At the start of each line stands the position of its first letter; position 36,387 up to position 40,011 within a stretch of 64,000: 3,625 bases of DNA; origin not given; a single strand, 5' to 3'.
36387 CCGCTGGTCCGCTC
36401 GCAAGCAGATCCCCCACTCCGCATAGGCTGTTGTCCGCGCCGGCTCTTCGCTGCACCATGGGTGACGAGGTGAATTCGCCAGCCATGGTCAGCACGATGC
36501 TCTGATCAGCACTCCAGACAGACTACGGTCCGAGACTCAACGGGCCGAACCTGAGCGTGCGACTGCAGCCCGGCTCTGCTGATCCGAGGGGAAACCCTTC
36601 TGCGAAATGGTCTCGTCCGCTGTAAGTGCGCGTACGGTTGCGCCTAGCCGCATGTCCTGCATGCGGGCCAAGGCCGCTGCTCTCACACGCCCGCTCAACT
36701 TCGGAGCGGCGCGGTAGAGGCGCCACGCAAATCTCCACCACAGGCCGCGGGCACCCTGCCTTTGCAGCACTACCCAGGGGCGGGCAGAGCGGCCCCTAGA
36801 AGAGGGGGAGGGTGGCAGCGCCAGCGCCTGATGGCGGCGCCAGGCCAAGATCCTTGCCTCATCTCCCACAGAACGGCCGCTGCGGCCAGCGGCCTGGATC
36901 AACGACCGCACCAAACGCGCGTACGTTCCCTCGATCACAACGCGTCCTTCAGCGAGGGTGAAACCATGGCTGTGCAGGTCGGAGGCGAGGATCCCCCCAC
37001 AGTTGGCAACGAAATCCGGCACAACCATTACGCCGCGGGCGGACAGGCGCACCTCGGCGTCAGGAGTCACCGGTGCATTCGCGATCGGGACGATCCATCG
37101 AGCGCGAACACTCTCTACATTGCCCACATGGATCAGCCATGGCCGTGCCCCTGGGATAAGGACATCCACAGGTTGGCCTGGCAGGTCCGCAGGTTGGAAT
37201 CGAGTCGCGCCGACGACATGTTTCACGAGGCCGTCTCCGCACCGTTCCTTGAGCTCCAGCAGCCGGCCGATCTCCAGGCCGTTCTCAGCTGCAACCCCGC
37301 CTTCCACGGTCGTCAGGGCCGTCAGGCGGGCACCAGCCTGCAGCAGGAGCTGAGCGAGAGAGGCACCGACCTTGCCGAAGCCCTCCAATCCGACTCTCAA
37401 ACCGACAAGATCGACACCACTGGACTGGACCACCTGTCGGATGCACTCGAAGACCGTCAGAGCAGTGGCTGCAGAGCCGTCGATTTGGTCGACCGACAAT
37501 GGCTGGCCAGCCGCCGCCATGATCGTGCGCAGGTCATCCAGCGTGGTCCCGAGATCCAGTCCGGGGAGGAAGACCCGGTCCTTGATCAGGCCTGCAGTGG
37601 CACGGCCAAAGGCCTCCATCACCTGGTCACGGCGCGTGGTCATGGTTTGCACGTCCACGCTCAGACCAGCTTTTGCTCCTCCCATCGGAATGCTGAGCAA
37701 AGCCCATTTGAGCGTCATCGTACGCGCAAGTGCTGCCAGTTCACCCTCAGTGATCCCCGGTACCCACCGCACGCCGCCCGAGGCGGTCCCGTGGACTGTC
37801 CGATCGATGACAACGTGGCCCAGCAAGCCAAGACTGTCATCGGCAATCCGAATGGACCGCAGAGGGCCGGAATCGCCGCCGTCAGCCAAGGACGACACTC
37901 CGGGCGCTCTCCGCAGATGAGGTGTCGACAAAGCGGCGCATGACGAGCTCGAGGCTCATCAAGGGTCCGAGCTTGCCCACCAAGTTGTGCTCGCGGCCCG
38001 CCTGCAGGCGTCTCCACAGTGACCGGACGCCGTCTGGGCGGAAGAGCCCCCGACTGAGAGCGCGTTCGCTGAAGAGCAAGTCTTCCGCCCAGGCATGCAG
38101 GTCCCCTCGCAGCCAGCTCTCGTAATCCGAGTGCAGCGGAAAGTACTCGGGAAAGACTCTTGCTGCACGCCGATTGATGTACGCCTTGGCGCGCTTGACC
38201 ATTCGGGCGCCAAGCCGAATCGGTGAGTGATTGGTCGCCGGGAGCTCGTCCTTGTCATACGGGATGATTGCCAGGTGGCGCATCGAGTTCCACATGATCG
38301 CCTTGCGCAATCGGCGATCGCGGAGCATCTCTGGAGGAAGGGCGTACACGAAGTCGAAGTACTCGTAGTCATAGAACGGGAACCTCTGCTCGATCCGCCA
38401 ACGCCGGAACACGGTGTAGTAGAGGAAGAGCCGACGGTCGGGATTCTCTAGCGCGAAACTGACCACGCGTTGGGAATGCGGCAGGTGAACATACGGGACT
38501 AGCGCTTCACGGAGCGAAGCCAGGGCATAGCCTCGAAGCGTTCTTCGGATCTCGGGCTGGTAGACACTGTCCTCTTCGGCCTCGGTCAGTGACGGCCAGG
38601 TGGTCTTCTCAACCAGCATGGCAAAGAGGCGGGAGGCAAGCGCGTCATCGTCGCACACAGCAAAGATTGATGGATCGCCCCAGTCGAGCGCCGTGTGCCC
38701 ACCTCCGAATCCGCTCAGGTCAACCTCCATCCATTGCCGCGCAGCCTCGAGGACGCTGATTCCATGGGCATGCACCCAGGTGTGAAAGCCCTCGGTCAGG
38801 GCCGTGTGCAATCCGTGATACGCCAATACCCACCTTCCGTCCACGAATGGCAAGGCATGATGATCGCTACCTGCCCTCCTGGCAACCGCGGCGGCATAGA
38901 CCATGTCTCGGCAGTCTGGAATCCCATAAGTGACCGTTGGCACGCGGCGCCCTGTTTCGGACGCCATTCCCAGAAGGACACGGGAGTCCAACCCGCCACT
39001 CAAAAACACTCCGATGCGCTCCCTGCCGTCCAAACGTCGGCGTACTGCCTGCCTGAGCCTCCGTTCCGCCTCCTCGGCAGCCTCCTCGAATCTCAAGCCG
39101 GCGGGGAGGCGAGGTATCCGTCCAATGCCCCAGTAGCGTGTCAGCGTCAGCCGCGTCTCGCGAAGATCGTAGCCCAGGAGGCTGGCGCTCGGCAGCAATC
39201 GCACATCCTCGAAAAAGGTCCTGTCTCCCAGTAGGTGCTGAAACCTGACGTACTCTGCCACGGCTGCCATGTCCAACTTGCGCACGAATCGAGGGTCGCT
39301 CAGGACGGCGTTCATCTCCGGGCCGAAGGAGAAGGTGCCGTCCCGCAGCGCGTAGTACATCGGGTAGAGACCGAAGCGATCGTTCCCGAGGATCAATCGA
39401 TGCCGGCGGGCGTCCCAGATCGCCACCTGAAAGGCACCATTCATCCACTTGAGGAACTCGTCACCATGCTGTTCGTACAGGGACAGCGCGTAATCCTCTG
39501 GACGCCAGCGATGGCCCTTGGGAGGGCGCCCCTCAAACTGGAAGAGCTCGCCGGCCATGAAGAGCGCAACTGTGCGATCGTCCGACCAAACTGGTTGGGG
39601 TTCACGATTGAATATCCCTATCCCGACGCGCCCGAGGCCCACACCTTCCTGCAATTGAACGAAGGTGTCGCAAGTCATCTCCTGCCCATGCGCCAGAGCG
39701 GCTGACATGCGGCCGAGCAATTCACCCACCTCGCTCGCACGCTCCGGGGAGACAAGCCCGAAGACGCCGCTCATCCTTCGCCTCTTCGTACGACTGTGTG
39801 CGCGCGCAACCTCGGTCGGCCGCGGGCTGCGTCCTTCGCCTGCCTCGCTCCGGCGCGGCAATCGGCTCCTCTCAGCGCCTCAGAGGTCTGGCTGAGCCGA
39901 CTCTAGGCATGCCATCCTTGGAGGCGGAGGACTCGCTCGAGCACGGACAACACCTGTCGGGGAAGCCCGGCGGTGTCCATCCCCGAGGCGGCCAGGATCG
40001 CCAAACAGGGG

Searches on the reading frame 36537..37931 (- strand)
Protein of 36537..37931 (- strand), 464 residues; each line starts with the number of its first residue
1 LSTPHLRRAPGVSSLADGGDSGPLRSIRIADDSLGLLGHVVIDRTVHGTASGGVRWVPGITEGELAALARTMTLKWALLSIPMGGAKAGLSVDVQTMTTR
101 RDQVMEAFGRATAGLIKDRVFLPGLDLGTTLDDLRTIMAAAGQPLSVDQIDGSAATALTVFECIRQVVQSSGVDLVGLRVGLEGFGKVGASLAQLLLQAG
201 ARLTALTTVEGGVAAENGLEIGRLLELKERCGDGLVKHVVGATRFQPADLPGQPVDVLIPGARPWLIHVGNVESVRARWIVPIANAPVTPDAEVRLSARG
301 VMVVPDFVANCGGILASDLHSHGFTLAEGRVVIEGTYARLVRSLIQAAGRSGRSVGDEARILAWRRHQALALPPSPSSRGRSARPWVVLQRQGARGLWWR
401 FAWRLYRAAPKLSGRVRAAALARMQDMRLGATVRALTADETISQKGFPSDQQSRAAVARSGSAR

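Call 9: search_protein_families(library=pfam, proteins=[window:36537-37931:-], max_evalue=0.001)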
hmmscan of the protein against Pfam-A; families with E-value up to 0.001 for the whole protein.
window:36537-37931:- (464 aa): 2 families
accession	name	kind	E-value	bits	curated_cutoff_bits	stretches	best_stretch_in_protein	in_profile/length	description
PF00208.27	ELFV_dehydrog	-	3.9e-32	112.3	23.4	1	154-319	8-179/241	Glutamate/Leucine/Phenylalanine/Valine dehydrogenase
PF02812.23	ELFV_dehydrog_N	-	7.3e-16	58.5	25.3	1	38-139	23-125/129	Glu/Leu/Phe/Val dehydrogenase, dimerisation domain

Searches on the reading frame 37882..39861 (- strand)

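Call 9: search_protein_families(library=pfam, proteins=[window:37882-39861:-], max_evalue=0.001)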
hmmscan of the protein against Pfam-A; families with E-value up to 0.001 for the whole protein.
window:37882-39861:- (659 aa): 3 families
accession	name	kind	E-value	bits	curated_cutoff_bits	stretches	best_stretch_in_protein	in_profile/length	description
PF00733.27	Asn_synthase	-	5.9e-25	89.1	21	1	266-529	3-274/354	Asparagine synthase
PF13537.11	GATase_7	-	1.5e-15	57.8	25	1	85-187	10-122/123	Glutamine amidotransferase domain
PF13522.11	GATase_6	-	3.7e-12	46.8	27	1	86-181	27-129/130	Glutamine amidotransferase domain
